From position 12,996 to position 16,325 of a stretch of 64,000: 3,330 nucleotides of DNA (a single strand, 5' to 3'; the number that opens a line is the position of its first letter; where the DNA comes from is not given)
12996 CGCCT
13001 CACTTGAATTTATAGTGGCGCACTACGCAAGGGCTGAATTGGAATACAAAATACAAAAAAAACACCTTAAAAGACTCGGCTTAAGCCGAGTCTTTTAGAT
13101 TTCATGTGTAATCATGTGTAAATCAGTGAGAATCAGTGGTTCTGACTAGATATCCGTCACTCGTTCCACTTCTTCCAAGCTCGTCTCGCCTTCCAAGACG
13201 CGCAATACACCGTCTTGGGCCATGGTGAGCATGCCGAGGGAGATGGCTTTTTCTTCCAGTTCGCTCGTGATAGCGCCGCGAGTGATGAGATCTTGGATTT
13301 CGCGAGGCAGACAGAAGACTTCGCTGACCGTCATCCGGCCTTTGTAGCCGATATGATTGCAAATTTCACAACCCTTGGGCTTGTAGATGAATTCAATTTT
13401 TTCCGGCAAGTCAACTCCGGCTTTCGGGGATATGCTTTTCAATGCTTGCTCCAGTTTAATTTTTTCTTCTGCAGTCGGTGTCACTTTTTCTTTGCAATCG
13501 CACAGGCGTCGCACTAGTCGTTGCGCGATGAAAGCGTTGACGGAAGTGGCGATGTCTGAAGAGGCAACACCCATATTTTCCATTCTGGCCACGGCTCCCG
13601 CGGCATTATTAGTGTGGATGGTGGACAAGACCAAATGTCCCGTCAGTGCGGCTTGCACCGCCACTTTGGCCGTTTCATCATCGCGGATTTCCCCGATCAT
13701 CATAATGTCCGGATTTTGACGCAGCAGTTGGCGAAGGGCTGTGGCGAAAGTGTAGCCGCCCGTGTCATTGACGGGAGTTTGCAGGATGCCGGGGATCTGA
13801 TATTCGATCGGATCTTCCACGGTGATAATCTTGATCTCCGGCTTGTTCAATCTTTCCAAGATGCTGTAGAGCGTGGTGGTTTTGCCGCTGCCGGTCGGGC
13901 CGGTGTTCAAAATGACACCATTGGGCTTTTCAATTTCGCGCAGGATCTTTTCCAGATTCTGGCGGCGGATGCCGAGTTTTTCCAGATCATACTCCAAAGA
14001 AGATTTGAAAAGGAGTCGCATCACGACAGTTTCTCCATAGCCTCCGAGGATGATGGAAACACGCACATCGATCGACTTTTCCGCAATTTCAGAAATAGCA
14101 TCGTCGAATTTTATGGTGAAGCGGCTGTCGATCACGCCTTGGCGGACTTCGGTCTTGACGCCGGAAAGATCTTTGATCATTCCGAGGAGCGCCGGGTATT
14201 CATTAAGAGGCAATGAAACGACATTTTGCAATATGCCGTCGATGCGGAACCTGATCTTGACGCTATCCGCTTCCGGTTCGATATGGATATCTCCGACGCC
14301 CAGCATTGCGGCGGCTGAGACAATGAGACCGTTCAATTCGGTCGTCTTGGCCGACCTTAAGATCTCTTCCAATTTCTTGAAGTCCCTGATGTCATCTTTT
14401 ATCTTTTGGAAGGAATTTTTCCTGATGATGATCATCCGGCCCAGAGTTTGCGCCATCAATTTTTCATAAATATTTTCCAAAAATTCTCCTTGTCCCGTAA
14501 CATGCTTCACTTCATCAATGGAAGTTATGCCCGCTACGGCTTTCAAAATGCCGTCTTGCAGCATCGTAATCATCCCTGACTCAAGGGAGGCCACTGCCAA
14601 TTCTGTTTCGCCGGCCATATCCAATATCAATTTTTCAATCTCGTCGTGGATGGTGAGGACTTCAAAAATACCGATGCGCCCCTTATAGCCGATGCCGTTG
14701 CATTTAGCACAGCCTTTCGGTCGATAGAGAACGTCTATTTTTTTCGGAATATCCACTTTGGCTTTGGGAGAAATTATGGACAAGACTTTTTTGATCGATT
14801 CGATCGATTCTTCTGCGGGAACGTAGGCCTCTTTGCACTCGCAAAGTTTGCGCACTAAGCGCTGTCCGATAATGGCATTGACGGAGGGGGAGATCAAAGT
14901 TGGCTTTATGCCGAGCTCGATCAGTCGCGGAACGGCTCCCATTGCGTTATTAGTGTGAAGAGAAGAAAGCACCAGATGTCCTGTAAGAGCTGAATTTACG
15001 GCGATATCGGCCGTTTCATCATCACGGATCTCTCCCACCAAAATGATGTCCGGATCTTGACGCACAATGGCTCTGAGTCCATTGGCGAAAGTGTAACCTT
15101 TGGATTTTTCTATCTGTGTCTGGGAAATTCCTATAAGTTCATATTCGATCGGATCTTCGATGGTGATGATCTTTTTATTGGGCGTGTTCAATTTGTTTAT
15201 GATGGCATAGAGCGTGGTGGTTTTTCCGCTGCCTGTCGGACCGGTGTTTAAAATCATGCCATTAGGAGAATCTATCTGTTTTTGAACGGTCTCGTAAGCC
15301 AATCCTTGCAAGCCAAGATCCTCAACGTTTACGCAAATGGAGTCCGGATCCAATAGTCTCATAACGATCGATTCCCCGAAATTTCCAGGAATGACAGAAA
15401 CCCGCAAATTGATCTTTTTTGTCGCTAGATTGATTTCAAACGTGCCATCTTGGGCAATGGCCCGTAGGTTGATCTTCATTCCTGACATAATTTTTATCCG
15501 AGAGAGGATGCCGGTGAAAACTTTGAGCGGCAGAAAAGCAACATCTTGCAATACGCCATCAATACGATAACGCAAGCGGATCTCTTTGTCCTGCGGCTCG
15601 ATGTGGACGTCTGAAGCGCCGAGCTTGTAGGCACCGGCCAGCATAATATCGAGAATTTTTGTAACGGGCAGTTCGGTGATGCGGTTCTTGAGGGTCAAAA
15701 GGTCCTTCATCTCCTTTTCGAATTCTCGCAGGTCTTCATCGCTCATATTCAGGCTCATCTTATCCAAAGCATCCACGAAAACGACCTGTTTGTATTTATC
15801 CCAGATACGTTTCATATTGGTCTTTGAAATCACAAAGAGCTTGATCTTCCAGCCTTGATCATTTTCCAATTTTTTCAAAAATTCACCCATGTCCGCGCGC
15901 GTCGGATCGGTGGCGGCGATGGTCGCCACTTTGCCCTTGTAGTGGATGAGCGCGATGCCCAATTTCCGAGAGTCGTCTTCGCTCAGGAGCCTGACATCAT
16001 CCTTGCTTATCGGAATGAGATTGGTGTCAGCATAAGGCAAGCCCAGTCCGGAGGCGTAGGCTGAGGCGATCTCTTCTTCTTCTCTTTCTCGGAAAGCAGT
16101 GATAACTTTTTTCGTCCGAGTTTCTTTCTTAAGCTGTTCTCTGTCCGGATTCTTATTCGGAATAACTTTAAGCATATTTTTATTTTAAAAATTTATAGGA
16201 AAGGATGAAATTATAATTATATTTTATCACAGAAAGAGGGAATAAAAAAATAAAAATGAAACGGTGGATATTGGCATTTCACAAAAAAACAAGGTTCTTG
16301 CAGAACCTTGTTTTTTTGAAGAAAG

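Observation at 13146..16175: Single-chain tandem duplication of a PilB/GspE secretion ATPase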

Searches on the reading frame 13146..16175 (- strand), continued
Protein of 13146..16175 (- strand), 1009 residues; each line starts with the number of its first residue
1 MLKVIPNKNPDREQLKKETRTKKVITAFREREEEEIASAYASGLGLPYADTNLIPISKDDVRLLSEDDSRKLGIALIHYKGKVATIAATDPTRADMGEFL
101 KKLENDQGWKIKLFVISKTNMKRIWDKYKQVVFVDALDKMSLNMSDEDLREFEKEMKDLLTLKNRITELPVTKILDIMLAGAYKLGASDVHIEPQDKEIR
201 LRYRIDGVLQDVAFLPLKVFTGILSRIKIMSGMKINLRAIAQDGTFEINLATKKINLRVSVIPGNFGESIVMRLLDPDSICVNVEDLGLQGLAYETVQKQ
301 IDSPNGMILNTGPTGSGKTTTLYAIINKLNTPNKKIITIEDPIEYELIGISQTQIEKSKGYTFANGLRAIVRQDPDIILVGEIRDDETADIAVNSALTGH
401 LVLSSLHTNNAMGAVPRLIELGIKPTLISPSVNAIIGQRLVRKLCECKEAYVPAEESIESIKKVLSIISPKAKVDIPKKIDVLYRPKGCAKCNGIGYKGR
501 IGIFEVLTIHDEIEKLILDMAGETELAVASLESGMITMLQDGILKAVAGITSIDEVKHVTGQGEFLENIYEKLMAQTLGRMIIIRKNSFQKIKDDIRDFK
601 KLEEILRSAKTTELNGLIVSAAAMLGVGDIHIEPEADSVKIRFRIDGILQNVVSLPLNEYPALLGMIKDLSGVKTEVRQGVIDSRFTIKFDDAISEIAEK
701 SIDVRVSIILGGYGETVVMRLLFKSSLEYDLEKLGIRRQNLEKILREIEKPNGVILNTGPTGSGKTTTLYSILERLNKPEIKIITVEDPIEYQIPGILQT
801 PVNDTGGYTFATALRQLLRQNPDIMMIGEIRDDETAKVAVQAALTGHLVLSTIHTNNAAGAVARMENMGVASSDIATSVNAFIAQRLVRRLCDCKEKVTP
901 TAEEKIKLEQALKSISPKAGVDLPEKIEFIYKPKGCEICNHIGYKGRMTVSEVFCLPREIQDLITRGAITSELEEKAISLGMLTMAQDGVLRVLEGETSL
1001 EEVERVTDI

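Call 80: find_encoding_contigs(protein=P0305, flank=8000, max_places=1)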
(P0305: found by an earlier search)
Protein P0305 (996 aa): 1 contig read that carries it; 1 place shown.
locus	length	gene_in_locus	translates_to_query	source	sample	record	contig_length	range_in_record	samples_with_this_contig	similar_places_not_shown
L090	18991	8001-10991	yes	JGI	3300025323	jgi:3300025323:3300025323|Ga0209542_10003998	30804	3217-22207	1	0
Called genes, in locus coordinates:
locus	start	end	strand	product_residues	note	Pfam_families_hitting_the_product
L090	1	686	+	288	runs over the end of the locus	PF01026:TatD_DNase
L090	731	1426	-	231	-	PF02096:60KD_IMP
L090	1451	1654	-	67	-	PF01809:YidD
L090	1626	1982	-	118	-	PF00825:Ribonuclease_P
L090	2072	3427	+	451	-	PF11638:DnaA_N, PF00308:Bac_DnaA, PF01695:IstB_IS21, PF13173:AAA_14 (faint), PF08299:Bac_DnaA_C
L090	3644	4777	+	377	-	PF00712:DNA_pol3_beta, PF02767:DNA_pol3_beta_2, PF02768:DNA_pol3_beta_3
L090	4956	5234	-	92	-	-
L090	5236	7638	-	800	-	PF00912:Transgly, PF00905:Transpeptidase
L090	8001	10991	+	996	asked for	PF00437:T2SSE, PF12775:AAA_7 (faint), PF13191:AAA_16 (faint), PF13604:AAA_30 (faint), PF20720:nSTAND3 (faint), PF25199:nSTAND_NTPase5 (faint), PF02492:cobW (faint), PF00437:T2SSE, +2 more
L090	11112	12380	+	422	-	PF00675:Peptidase_M16, PF05193:Peptidase_M16_C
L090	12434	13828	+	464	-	PF01943:Polysacc_synt, PF13440:Polysacc_synt_3, PF01554:MatE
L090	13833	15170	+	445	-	PF04932:Wzy_C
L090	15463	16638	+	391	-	PF04932:Wzy_C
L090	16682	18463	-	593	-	PF19044:P-loop_TraG, PF01935:DUF87 (weak), PF12846:AAA_10, PF19044:P-loop_TraG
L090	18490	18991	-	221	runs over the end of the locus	PF26593:TraC-like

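Call 83: search_protein_families(library=pfam, proteins=[P0136], max_evalue=0.001)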
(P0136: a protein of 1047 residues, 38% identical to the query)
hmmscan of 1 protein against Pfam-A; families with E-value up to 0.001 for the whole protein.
P0136 (1047 aa): 14 families
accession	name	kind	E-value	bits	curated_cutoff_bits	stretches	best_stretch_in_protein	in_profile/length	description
PF00437.27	T2SSE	-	3.3e-236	783.3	24.9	2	661-1042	6-370/370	Type II/IV secretion system protein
PF00482.28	T2SSF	-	5.4e-22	78.5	25.2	2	118-203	2-88/125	Type II secretion system (T2SS), protein F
PF13401.12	AAA_22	-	3.1e-06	28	27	0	798-840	6-48/130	AAA domain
PF25199.1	nSTAND_NTPase5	-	1.3e-05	25.5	34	0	361-389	38-66/145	Novel STAND NTPase 5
PF20720.3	nSTAND3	-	1.6e-05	25.1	27.2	0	363-394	16-48/155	Novel STAND NTPase 3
PF13191.12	AAA_16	-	2e-05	25.6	32.6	0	354-396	10-60/167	AAA ATPase domain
PF13173.12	AAA_14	-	5.1e-05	23.7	27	0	799-837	4-43/129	AAA domain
PF02492.25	cobW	-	7e-05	22.9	20.7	0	800-824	3-27/180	CobW/HypB/UreG, nucleotide-binding domain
PF13555.12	AAA_29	-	0.00015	21.9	27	0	362-381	20-39/61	P-loop containing region of AAA domain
PF13604.12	AAA_30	-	0.00018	21.7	27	0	787-828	8-49/191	AAA domain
PF01637.24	ATPase_2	-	0.00021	21.6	33.2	0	796-823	19-46/225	ATPase domain predominantly from Archaea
PF00005.33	ABC_tran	-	0.00022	22.3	25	0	800-832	14-45/137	ABC transporter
PF13476.12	AAA_23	-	0.00024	22.2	27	0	798-816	20-38/201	AAA domain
PF05729.18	NACHT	-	0.00062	20.1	26.7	0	799-821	2-24/167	NACHT domain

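Call 84: list_cluster_members(proteins=[P0136, P0003, P0130, P0132])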
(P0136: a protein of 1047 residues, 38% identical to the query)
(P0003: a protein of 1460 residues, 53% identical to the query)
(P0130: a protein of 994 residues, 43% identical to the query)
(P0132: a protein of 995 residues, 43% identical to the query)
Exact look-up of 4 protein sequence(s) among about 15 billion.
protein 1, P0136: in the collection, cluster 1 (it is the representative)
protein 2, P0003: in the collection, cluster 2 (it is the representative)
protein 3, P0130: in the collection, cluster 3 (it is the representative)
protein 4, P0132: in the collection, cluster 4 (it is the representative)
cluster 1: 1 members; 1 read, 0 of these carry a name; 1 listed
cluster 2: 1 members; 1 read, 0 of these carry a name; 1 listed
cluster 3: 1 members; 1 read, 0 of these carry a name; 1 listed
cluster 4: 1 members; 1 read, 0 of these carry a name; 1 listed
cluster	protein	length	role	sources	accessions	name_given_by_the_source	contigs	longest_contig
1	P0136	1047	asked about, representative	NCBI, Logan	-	-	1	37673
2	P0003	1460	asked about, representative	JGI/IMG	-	-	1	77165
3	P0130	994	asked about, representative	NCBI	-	-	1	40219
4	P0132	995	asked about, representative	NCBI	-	-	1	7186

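Call 85: find_encoding_contigs(protein=P0136, flank=8000, max_places=2)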
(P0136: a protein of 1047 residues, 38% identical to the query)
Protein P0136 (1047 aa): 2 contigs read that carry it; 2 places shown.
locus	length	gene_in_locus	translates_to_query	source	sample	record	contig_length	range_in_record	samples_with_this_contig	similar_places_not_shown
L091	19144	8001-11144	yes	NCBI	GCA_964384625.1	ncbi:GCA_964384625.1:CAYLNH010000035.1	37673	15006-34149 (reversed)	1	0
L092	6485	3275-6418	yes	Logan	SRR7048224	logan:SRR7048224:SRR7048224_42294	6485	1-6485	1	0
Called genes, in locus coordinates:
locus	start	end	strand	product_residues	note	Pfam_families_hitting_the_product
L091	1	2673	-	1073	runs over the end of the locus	PF06452:CBM9_1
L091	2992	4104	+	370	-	PF01168:Ala_racemase_N, PF00842:Ala_racemase_C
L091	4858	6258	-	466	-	PF00884:Sulfatase, PF01663:Phosphodiest (faint), PF02995:DUF229 (faint), PF16347:SGSH_C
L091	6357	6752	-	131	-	-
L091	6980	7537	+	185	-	PF07638:Sigma70_ECF, PF04542:Sigma70_r2, PF08281:Sigma70_r4_2, PF04545:Sigma70_r4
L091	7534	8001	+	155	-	PF13490:zf-HC2 (weak), PF12728:HTH_17 (weak)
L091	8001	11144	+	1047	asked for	PF00482:T2SSF (weak), PF13191:AAA_16 (faint), PF00482:T2SSF, PF00437:T2SSE, PF13401:AAA_22 (faint), PF20720:nSTAND3 (faint), PF25199:nSTAND_NTPase5 (faint), PF00437:T2SSE, +1 more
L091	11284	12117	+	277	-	-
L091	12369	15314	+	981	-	-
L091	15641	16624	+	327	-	PF20030:bpMoxR, PF07726:AAA_3, PF07728:AAA_5, PF17863:AAA_lid_2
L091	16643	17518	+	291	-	PF01882:DUF58, PF13519:VWA_2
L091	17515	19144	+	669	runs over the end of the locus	PF07584:BatA (weak), PF13519:VWA_2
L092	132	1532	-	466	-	PF00884:Sulfatase, PF01663:Phosphodiest (faint), PF02995:DUF229 (faint), PF16347:SGSH_C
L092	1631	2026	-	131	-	-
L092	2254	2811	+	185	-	PF07638:Sigma70_ECF, PF04542:Sigma70_r2, PF08281:Sigma70_r4_2, PF04545:Sigma70_r4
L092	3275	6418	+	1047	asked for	PF00482:T2SSF (weak), PF13191:AAA_16 (faint), PF00482:T2SSF, PF00437:T2SSE, PF13401:AAA_22 (faint), PF20720:nSTAND3 (faint), PF25199:nSTAND_NTPase5 (faint), PF00437:T2SSE, +1 more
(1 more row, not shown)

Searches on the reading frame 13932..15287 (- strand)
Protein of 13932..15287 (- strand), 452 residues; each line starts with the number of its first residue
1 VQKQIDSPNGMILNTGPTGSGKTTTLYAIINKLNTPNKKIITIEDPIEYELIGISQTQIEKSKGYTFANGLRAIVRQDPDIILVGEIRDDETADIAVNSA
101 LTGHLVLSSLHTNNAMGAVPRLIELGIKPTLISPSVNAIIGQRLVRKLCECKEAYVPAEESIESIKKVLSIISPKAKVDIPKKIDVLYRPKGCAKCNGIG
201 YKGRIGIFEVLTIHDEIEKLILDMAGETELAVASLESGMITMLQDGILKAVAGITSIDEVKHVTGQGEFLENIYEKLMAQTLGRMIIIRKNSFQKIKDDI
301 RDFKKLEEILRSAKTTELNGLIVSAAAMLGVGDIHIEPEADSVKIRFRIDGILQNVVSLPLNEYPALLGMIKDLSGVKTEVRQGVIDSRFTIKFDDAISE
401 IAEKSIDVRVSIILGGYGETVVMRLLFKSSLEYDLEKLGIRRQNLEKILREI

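Call 94: predict_structure(alignment_id=A3)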
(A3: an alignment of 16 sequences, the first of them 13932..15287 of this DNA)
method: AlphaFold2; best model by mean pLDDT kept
length: 452 residues; sequences in the alignment: 16
mean_pLDDT: 60.6   pTM: 0.40
mean pLDDT of the five models: 60.6, 53.2, 52.0, 51.6, 51.2
residues with pLDDT >= 90: 13; 70-90: 147; 50-70: 148; < 50: 144
segments of 3 or more residues with pLDDT < 50: 17-21, 34-37, 44-77, 171-178, 198-256, 258-283, 430-433
pLDDT, mean of each block of 10 residues (from residue 1): 69 58 55 52 40 32 31 41 64 67 74 55 68 57 59 65 57 45 65 51 36 42 39 38 44 43 42 44 61 79 82 78 85 88 88 86 81 63 59 81 78 80 74 53 75 65
secondary structure, 60 per line:
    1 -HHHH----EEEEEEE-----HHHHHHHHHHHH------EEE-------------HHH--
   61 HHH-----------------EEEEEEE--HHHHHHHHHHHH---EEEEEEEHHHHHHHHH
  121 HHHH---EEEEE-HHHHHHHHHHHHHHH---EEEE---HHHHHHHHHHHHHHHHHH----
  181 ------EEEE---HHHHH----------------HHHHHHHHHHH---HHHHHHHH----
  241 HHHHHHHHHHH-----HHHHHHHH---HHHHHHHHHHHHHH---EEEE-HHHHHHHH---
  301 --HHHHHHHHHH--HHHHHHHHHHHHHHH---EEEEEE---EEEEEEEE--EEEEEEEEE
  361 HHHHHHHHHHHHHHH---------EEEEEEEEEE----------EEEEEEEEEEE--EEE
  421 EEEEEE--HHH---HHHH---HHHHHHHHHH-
elements in order: H2-5 E10-16 H22-33 E40-42 E81-87 H90-101 E105-111 H112-124 E128-132 H134-148 E152-155 H159-176 E187-190 H194-198 H215-225 H229-236 H241-251 H257-264 H268-281 E285-288 H290-297 H303-312 H315-329 E333-338 E342-349 E352-360 H361-375 E385-394 E405-415 E418-426 H435-438 H442-451
